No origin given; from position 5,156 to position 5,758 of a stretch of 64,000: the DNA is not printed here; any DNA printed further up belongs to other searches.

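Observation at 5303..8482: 1059-aa subtilase with beta-helix region and T9SS C-terminal sorting domain, placing the organism in a T9SS-bearing (FCB-group) lineage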

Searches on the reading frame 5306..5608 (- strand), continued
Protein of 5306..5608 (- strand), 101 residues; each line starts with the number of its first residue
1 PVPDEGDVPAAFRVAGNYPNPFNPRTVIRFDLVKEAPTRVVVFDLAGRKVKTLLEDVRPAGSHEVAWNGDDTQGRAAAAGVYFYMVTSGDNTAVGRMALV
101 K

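Call 49: fold_search(model_id=the predicted structure, library=pdb)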
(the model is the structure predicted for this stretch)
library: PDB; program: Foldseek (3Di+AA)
matches with E <= 10: 1772; with E <= 0.001: 10
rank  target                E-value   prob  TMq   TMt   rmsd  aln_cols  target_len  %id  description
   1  4g5a_A                2.5e-04  1.00  0.55  0.53   4.2        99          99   19  Crystal structure of a putative member of duf 3244 protein family (BT_1867) from Bacteroides thetaiotaomicron VPI-5482 (released 2012-09-19)
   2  8jmw_A                3.7e-04  1.00  0.60  0.13   5.7        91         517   16  Fibril form of serine peptidase Vpr (released 2023-12-06)
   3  7bj3                  4.3e-04  1.00  0.65  0.08   2.9        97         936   16  ScpA from Streptococcus pyogenes, S512A active site mutant (released 2021-05-12)
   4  7eh9_A                5.1e-04  1.00  0.53  0.40   7.3        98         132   24  Crystal structure of the flagellar hook cap fragment from Salmonella enterica serovar Typhimurium (released 2021-11-24)
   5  6za2_A                5.4e-04  1.00  0.68  0.08   4.2       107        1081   20  Crystal structure of dimeric latent PorU from Porphyromonas gingivalis (released 2021-09-29)
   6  7bhq_B                5.7e-04  1.00  0.55  0.28   7.6        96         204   20  In situ assembled Salmonella FlgD hook cap complex (released 2021-05-05)
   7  7yzx_A                6.4e-04  1.00  0.65  0.08   2.9        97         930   16  ScpA from Streptococcus pyogenes, D783A mutant. (released 2022-08-31)
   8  7eha_C                7.1e-04  1.00  0.53  0.33   7.8        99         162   25  Crystal structure of the flagellar hook cap from Salmonella enterica serovar Typhimurium (released 2021-11-24)
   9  3eif                  9.3e-04  1.00  0.66  0.08   2.9        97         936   16  1.9 angstrom crystal structure of the active form of the C5a peptidase from Streptococcus pyogenes (ScpA) (released 2009-02-24)
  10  1xf1_A                9.3e-04  1.00  0.64  0.08   3.3        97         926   18  Structure of C5a peptidase- a key virulence factor from Streptococcus (released 2005-11-22)
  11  7eha_A                1.1e-03  1.00  0.54  0.31   7.9        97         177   22  Crystal structure of the flagellar hook cap from Salmonella enterica serovar Typhimurium (released 2021-11-24)
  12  6za2_B                1.4e-03  1.00  0.65  0.08   4.4       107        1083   19  Crystal structure of dimeric latent PorU from Porphyromonas gingivalis (released 2021-09-29)
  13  8bty_A                1.5e-03  1.00  0.65  0.08   2.9        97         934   18  Structure of the active form of ScpB, the C5a-peptidase from Streptococcus agalactiae. (released 2023-11-15)
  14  9jtz_B                1.5e-03  1.00  0.58  0.25   3.9       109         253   16  Crystal structure of Nir2 C-terminal domain in complex with phosphatidic acid (released 2025-10-15)
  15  7eh9_B                1.5e-03  1.00  0.58  0.42   2.8        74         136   27  Crystal structure of the flagellar hook cap fragment from Salmonella enterica serovar Typhimurium (released 2021-11-24)
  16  5m11                  1.6e-03  1.00  0.57  0.09   4.3        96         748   21  Structural and functional probing of PorZ, an essential bacterial surface component of the type-IX secretion system of h (released 2016-11-09)
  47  7pq4_MODEL_1_A        8.5e-03  1.00  0.47  0.49   4.7        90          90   17  NMR Structure of RgpB C-terminal Domain (released 2022-09-28)
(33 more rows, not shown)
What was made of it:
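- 5306..5587 (-): Residues 966-1059: C-terminal Ig-like beta-sandwich, a T9SS type A-like / FlgD_ig-like CTD. Foldseek hits include the CTD-bearing T9SS proteins PorU 6za2 and PorZ 5m11, the isolated RgpB CTD 7pq4, and FlgD, at similar E-values (call 49).
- Closest known: T9SS type A C-terminal domains of Porphyromonas gingivalis. Same: Foldseek hits the CTD-bearing T9SS proteins 6za2 (PorU, TMq 0.68) and 5m11 (PorZ) and the isolated RgpB CTD 7pq4 (call 49).
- Fold search cannot discriminate between the two (call 49).
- Tried and rejected: Fold search of the isolated CTD cannot separate T9SS CTDs from FlgD or Fn3-like domains (call 49).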

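Call 72: search_protein_families(library=ncbifam, alignment_id=A3, max_evalue=0.00005)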
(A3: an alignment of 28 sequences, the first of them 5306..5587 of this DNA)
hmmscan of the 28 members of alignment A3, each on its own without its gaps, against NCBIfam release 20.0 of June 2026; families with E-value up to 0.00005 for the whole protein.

A. member 1, window:5306-5587:- (94 aa): 4 families
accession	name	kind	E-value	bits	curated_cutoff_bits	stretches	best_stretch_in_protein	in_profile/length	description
NF052323.1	T9SSA_dep_M6i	equivalog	3.6e-09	35.2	600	1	10-82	960-1027/1043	T9SS-dependent M6-like inactivated metalloprotease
NF033707.1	T9SS_sortase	equivalog_domain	3.6e-09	34.8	420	1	9-80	1000-1076/1095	type IX secretion system sortase PorU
TIGR04183.1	Por_Secre_tail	domain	9.4e-09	35.1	23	1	11-89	2-68/72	T9SS type A sorting domain-containing protein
NF005176.1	PRK06655.1-1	equivalog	1.6e-06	28.2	230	1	30-81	98-149/197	flagellar hook assembly protein FlgD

B. families by the number of members that match (of 28 scanned): 10 families
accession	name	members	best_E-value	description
NF033707.1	T9SS_sortase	28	1.6e-11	type IX secretion system sortase PorU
TIGR04183.1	Por_Secre_tail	28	5.5e-11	T9SS type A sorting domain-containing protein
NF052323.1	T9SSA_dep_M6i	27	2.4e-10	T9SS-dependent M6-like inactivated metalloprotease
NF005176.1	PRK06655.1-1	19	5.9e-08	flagellar hook assembly protein FlgD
NF009276.0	PRK12633.1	14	6.2e-08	flagellar basal body rod modification protein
NF038113.1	T9SSA_dep_M36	12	8.3e-07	T9SS-dependent M36 family metallopeptidase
NF009453.0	PRK12813.1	10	8.5e-07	flagellar basal body rod modification protein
NF052228.1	T9SS_PorZ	9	5.9e-07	type IX secretion system anionic LPS delivery protein PorZ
NF009277.0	PRK12634.1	1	3.9e-05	flagellar basal body rod modification protein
NF009452.0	PRK12812.1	1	4e-05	flagellar basal body rod modification protein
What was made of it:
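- On T9SS type A C-terminal sorting domain: All 28 family CTDs match at E<=5e-5 (call 72).
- All 28 family CTDs tested match it, and they match the CTD segments of the Bacteroidota PorU, M6i, M36 and PorZ models more often than they match FlgD models (call 72). TIGR04183 is above its curated cutoff in 28 of 28 family CTDs (call 72).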
